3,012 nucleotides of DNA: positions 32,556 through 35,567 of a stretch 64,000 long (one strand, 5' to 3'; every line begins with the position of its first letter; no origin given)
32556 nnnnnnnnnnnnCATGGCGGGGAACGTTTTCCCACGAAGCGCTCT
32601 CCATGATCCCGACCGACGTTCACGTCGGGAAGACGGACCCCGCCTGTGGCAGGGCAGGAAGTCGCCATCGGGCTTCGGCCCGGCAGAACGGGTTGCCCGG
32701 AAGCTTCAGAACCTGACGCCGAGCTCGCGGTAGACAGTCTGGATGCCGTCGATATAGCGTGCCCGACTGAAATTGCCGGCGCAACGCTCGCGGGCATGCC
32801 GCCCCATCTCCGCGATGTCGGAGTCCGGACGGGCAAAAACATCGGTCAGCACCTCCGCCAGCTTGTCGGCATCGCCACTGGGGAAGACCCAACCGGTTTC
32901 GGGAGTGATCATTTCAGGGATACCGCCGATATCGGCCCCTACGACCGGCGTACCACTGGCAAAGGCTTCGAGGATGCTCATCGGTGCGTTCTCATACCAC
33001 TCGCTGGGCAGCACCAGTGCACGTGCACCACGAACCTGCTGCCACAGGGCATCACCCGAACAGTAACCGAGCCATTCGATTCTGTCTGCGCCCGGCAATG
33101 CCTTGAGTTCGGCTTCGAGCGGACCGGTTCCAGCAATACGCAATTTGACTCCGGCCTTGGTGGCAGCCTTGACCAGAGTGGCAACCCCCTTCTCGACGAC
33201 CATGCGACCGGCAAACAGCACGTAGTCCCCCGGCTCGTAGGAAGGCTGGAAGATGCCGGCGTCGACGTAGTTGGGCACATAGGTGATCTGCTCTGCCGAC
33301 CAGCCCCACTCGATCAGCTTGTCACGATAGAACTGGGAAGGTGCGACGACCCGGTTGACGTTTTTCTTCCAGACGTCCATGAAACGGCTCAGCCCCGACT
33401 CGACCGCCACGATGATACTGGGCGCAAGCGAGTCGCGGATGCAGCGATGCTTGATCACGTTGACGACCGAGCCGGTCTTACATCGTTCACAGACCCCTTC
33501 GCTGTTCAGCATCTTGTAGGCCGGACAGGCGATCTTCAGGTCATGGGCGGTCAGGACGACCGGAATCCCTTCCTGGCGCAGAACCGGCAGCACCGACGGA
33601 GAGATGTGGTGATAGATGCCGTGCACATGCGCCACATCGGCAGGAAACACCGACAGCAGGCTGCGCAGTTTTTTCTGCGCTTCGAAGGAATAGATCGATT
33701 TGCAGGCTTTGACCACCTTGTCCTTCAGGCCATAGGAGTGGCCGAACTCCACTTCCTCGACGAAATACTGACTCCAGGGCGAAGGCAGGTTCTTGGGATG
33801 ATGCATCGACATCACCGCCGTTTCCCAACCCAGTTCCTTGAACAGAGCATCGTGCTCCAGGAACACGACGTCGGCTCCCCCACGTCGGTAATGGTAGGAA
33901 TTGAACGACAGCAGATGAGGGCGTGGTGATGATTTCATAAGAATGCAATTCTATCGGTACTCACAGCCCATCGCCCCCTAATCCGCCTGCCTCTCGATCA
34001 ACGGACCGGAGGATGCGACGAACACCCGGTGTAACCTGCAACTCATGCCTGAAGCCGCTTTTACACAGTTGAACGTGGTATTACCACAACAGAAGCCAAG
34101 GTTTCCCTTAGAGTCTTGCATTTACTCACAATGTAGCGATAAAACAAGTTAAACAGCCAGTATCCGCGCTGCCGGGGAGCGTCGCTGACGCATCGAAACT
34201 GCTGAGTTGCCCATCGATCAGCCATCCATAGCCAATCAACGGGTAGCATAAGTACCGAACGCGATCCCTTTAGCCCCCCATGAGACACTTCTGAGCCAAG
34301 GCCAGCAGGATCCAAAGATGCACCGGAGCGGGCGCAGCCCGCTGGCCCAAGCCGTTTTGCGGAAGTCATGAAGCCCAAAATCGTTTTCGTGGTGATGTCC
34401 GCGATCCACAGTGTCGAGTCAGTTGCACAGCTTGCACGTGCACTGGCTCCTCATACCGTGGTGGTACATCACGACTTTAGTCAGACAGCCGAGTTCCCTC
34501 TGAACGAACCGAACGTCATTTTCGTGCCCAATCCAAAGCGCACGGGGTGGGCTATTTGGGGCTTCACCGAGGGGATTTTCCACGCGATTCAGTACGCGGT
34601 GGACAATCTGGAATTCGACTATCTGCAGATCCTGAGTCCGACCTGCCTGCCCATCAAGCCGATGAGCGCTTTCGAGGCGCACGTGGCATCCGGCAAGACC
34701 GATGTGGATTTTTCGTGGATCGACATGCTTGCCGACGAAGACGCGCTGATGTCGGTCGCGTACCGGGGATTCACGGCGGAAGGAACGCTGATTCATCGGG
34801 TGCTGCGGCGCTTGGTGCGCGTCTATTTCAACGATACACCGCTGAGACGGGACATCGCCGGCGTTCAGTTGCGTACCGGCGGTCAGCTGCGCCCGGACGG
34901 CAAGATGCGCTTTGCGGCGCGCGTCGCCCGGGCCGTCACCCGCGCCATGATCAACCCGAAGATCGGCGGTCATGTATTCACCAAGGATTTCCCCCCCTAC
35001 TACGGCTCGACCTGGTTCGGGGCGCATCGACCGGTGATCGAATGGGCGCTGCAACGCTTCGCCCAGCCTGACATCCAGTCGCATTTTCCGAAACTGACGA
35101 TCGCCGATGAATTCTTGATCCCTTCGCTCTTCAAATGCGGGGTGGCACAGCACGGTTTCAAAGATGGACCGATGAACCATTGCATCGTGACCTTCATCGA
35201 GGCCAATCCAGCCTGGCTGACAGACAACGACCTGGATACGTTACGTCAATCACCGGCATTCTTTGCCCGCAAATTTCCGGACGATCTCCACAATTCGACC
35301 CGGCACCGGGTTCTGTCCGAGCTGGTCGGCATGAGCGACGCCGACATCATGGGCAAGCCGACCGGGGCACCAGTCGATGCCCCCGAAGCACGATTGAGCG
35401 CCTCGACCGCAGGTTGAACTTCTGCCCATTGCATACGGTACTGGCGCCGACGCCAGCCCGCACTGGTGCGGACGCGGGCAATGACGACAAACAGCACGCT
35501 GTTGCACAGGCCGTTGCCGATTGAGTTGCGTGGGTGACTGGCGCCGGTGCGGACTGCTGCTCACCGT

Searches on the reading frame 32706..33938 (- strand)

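Call 3: search_protein_families(library=pfam, proteins=[window:32706-33938:-], max_evalue=0.01)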
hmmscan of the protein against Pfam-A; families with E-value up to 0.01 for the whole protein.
window:32706-33938:- (410 aa): 5 families
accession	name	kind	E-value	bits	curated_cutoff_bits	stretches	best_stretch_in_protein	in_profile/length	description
PF00534.26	Glycos_transf_1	-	1.1e-26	93.9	26.4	1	234-383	12-170/172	Glycosyl transferases group 1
PF13692.12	Glyco_trans_1_4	-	5.7e-26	91.9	27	1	239-367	3-139/142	Glycosyl transferases group 1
PF13439.12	Glyco_transf_4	-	7.2e-12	46.1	28.5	1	20-226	2-167/170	Glycosyltransferase Family 4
PF13579.12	Glyco_trans_4_4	-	4.4e-10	40.5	29.7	1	84-223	56-157/158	Glycosyl transferase 4-like domain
PF13524.12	Glyco_trans_1_2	-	1.6e-05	25.3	25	1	255-391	5-134/144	Glycosyl transferase-like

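Call 4: search_protein_families(library=ncbifam, proteins=[window:32706-33938:-], max_evalue=0.01)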
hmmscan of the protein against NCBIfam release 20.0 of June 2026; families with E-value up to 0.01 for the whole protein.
window:32706-33938:- (410 aa): 26 families (the best 25 are shown)
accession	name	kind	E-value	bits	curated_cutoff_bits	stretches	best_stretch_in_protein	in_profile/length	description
NF053787.1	GlcN_PG_synth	equivalog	4.6e-19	68.5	480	1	179-406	129-359/361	N-acetylglucosaminyl phosphatidylglycerol synthase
TIGR03088.1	stp2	hypoth_equivalog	3.1e-18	66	409.05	1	251-405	208-372/374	TIGR03088 family PEP-CTERM/XrtA system glycosyltransferase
NF041876.1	EPS_EpsE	equivalog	9.6e-18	64.6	400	1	243-394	220-384/389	exopolysaccharide biosynthesis GT4 family glycosyltransferase EpsE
NF041010.1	glycosy_Agl16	equivalog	3.4e-16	59.1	575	1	189-364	129-312/352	glycosylation protein Agl16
TIGR03999.1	thiol_BshA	equivalog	4.8e-15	55.4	273.7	1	253-406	219-373/375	N-acetyl-alpha-D-glucosaminyl L-malate synthase BshA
TIGR02149.1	glgA_Coryne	subfamily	4.2e-14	52.5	302.4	1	238-405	205-389/391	glycogen synthase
NF038298.1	EPS_HpsO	equivalog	6.5e-14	51.5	575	1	238-386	201-367/388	hormogonium polysaccharide biosynthesis glycosyltransferase HpsO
NF007396.0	PRK09922.1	equivalog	9.1e-14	51.1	385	1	201-369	143-325/361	lipopolysaccharide 1,6-galactosyltransferase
TIGR04063.1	stp3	hypoth_equivalog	9.9e-13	47.7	442.05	1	192-405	156-394/397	TIGR04063 family PEP-CTERM/XrtA system glycosyltransferase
NF047684.1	TeichurnBiosyTuaC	equivalog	2e-12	46.8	550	1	240-404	222-387/391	teichuronic acid biosynthesis protein TuaC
TIGR03449.1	mycothiol_MshA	equivalog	1.9e-10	40.2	462.5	1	283-406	282-403/406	D-inositol-3-phosphate glycosyltransferase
TIGR04005.1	wcaL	equivalog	4.8e-10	38.9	537.6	1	244-394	229-394/406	colanic acid biosynthesis glycosyltransferase WcaL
NF041879.1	EPS_EpsH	equivalog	2e-09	36.7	800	1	239-405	239-415/431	exopolysaccharide biosynthesis glycosyltransferase EpsH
TIGR04348.1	TIGR04348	equivalog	7.6e-09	35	300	1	284-371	192-278/310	selenoneine biosynthesis selenosugar synthase SenB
NF046085.1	XrtY_assoc_Gly1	equivalog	8e-09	34.8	400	1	217-405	183-383/387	XrtY-associated glycosyltransferase XYAG1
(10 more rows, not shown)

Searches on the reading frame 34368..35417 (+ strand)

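Call 3: search_protein_families(library=pfam, proteins=[window:34368-35417:+], max_evalue=0.01)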
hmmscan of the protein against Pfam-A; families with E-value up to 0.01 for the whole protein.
window:34368-35417:+ (349 aa): 1 family
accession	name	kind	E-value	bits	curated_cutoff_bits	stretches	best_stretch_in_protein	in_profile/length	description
PF02485.27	Branch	-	1.4e-05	25.2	23.4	0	30-109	30-115/250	Core-2/I-Branching enzyme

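Call 4: search_protein_families(library=ncbifam, proteins=[window:34368-35417:+], max_evalue=0.01)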
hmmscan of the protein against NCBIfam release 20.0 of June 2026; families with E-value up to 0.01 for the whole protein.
window:34368-35417:+ (349 aa): 0 families
